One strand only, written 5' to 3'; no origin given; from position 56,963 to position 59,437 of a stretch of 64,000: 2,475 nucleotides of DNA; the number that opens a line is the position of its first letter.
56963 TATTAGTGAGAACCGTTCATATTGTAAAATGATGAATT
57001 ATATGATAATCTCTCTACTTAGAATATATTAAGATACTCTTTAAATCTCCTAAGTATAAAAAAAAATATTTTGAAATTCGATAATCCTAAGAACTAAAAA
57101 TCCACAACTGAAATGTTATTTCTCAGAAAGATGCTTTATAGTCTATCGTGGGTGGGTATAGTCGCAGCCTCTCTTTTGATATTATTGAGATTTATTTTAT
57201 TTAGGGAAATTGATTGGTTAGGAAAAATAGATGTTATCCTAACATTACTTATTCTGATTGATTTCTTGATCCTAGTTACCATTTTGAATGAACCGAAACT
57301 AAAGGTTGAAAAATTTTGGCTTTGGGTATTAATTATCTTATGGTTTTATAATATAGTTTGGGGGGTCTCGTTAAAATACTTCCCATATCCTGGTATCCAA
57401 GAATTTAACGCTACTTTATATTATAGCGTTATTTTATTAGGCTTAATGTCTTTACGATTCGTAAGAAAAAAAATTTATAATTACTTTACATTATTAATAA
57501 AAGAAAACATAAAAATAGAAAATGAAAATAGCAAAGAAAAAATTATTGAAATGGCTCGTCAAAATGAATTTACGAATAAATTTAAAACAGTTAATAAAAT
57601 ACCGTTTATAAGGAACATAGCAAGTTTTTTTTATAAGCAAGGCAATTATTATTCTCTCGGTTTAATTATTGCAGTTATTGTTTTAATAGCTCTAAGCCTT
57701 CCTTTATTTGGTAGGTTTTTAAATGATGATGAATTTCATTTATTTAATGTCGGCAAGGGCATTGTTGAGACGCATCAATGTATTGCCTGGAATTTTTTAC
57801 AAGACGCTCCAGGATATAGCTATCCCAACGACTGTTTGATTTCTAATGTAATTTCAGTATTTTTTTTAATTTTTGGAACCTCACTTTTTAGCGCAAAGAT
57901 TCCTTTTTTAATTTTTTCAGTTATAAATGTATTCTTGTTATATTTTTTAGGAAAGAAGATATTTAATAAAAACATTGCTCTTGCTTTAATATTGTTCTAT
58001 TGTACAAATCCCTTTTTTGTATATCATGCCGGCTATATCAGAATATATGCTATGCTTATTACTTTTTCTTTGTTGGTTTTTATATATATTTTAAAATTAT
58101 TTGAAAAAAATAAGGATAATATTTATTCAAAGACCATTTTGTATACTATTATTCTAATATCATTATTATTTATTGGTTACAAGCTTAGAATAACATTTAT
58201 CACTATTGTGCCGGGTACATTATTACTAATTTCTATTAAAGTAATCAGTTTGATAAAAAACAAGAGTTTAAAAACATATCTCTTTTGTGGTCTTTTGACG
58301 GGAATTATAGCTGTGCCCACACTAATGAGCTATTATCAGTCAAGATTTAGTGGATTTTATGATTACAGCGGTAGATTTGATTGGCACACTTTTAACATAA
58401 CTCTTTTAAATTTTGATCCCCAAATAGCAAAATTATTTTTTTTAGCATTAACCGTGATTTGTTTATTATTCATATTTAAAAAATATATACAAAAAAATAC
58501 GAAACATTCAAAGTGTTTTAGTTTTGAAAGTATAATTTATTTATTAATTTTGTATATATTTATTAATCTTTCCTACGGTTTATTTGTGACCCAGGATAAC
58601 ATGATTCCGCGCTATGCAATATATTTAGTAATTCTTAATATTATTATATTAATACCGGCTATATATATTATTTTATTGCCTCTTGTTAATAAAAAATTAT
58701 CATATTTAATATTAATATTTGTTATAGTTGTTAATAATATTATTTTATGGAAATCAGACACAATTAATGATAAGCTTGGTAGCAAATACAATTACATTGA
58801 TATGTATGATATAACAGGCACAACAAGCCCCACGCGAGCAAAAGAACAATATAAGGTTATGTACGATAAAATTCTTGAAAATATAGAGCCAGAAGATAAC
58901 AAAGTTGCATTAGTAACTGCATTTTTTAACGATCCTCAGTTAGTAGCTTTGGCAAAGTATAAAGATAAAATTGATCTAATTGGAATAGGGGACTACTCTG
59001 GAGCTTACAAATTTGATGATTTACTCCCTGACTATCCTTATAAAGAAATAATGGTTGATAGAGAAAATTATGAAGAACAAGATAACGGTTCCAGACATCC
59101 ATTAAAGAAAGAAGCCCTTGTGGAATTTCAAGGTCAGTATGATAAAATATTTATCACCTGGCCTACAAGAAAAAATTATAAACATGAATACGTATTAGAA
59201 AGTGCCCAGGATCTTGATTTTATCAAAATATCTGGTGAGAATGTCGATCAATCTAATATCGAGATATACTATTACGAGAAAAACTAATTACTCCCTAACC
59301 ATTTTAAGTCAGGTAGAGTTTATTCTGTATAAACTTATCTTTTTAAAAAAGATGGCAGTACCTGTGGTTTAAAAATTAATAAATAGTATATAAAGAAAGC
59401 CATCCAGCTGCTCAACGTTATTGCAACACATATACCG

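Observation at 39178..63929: About 25-kb surface-glycan assembly locus built around polyprenyl-phosphate-sugar donors and several GT-C-like membrane enzymes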

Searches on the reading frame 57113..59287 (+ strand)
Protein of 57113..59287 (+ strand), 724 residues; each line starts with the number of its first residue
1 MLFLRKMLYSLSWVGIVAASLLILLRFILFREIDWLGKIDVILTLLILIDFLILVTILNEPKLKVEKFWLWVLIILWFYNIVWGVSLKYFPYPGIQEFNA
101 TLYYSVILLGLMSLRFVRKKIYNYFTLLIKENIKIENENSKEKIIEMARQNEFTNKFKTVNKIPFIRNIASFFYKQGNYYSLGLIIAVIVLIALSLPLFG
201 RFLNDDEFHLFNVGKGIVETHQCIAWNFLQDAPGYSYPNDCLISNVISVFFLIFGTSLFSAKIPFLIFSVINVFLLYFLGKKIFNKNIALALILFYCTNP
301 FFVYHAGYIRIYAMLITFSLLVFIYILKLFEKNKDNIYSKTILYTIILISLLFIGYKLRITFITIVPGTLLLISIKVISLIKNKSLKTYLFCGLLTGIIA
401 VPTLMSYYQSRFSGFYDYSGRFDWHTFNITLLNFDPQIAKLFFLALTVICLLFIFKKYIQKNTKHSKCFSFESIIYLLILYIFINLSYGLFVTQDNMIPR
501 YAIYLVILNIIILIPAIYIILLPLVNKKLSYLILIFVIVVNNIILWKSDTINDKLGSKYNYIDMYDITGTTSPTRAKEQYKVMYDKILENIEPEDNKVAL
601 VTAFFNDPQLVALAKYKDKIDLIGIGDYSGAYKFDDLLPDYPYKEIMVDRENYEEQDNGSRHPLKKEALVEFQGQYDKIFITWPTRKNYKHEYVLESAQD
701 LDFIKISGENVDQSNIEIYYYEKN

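Call 4: search_protein_families(library=pfam, proteins=[window:57113-59287:+], max_evalue=0.01)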
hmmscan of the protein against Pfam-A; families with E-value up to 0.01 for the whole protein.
window:57113-59287:+ (724 aa): 1 family
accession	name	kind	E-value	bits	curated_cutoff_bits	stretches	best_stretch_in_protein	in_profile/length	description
PF13231.12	PMT_2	-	1.1e-07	32.6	26.1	1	246-404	9-158/160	Dolichyl-phosphate-mannose-protein mannosyltransferase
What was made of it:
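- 57113..59287 (+): GT-C C (724 aa), PMT_2 family, with an N-D-D-E motif at 205-208. PF13231 at 32.6 bits, above the 26.1 cut-off (call 4).
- Checked: GT-C C, 57113-59287: PMT_2 at 32.6 bits against a cut-off of 26.1 (call 4).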

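Call 8: search_protein_families(library=ncbifam, proteins=[window:57113-59287:+], max_evalue=0.01)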
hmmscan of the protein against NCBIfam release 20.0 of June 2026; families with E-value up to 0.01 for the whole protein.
window:57113-59287:+ (724 aa): 1 family
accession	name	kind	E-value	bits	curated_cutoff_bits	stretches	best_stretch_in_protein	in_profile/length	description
TIGR03663.1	TIGR03663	subfamily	0.0044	16.1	126.25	1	245-368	57-174/435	flippase activity-associated protein Agl23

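Call 18: find_encoding_contigs(protein=window:57113-59287:+, flank=10000, max_places=4)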
Protein window:57113-59287:+ (724 aa): no gene with exactly this product is on record in the collection.

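Call 42: search_solved_structures(query=window:57113-59287:+, max_evalue=1)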
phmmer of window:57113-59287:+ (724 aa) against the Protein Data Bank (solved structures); distinct sequences matched with E-value up to 1: 0.

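Call 66: find_homologous_proteins(query=window:57113-59287:+)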
Query window:57113-59287:+ (724 aa): 4 proteins with E <= 0.001 among 8000 candidates.
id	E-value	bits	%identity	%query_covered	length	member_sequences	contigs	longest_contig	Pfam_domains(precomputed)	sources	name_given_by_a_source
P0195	1.3e-289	981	100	63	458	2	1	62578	PF13231.13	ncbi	ncbi:MAG: glycosyltransferase family 39 protein, partial [bacterium]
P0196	4.8e-272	923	58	100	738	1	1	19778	-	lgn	-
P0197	1.5e-270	918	58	99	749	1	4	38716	PF13231.13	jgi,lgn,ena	-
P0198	2.0e-5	42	29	28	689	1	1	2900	-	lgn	-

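Call 67: find_encoding_contigs(protein=P0197, flank=10000, max_places=3)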
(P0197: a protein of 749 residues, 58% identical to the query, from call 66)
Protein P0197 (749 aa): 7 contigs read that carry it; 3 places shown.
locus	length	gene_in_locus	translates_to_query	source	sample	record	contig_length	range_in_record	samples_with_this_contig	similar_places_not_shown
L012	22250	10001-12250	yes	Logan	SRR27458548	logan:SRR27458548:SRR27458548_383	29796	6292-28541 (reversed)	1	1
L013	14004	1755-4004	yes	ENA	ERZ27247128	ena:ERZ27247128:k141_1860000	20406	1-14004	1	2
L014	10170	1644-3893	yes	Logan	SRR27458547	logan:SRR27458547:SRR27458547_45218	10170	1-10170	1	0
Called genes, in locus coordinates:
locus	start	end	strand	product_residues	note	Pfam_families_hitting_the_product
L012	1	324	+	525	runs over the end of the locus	?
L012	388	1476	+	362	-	PF00534:Glycos_transf_1, PF13692:Glyco_trans_1_4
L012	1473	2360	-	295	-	PF00535:Glycos_transf_2, PF13641:Glyco_tranf_2_3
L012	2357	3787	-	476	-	PF01943:Polysacc_synt, PF13440:Polysacc_synt_3, PF03023:MurJ, PF01554:MatE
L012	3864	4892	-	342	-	PF01210:NAD_Gly3P_dh_N, PF03446:NAD_binding_2 (faint), PF07479:NAD_Gly3P_dh_C, PF20618:GPD_NAD_C_bact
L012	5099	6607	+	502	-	-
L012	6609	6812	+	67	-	-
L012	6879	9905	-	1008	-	-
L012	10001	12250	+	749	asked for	PF13231:PMT_2 (weak)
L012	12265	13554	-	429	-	PF01943:Polysacc_synt (faint)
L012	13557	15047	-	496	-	PF13847:Methyltransf_31 (faint)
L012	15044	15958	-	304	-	PF01209:Ubie_methyltran (weak), PF13489:Methyltransf_23, PF10294:Methyltransf_16 (weak), PF05175:MTS, PF08241:Methyltransf_11, PF08242:Methyltransf_12, PF13649:Methyltransf_25, PF13847:Methyltransf_31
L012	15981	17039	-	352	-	PF20706:GT4-conflict (weak), PF00534:Glycos_transf_1, PF13692:Glyco_trans_1_4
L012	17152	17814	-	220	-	PF13489:Methyltransf_23 (weak), PF08241:Methyltransf_11, PF08242:Methyltransf_12 (weak)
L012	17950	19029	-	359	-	-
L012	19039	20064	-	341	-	PF13692:Glyco_trans_1_4, PF00534:Glycos_transf_1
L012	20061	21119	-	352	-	PF13439:Glyco_transf_4 (weak), PF13692:Glyco_trans_1_4, PF00534:Glycos_transf_1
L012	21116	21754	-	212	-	PF13489:Methyltransf_23, PF13847:Methyltransf_31, PF08241:Methyltransf_11, PF08242:Methyltransf_12, PF09445:Methyltransf_15 (weak), PF13649:Methyltransf_25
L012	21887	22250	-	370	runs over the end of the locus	PF13439:Glyco_transf_4, PF00534:Glycos_transf_1, PF13692:Glyco_trans_1_4, PF13524:Glyco_trans_1_2 (weak)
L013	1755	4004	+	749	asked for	PF13231:PMT_2 (weak)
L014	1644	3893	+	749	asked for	PF13231:PMT_2 (weak)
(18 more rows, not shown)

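Call 68: find_encoding_contigs(protein=P0196, flank=10000, max_places=2)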
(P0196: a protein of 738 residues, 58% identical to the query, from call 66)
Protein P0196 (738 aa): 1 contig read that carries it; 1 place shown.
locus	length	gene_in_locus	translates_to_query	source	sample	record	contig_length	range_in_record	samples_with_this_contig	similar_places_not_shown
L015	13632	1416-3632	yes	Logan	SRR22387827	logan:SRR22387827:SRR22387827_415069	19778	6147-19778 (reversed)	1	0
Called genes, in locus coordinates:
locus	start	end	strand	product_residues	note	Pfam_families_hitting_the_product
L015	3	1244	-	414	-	?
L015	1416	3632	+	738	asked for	-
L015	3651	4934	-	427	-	PF01943:Polysacc_synt (faint)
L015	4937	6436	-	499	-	PF13847:Methyltransf_31 (weak)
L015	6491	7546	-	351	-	PF13439:Glyco_transf_4 (faint), PF20706:GT4-conflict, PF00534:Glycos_transf_1, PF13692:Glyco_trans_1_4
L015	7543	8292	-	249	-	PF01522:Polysacc_deac_1 (weak)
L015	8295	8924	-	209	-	PF13489:Methyltransf_23, PF08241:Methyltransf_11, PF13649:Methyltransf_25 (weak), PF13847:Methyltransf_31 (weak)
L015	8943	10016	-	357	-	-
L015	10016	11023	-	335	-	PF13692:Glyco_trans_1_4, PF00534:Glycos_transf_1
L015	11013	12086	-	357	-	PF13439:Glyco_transf_4, PF00534:Glycos_transf_1, PF13692:Glyco_trans_1_4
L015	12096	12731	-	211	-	PF01209:Ubie_methyltran (weak), PF01728:FtsJ (weak), PF05175:MTS (weak), PF13489:Methyltransf_23, PF13847:Methyltransf_31, PF08241:Methyltransf_11, PF08242:Methyltransf_12, PF13649:Methyltransf_25, +1 more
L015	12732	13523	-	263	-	PF13489:Methyltransf_23 (weak), PF13649:Methyltransf_25, PF13847:Methyltransf_31, PF08241:Methyltransf_11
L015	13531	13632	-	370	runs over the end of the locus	PF13439:Glyco_transf_4, PF00534:Glycos_transf_1, PF13692:Glyco_trans_1_4, PF13524:Glyco_trans_1_2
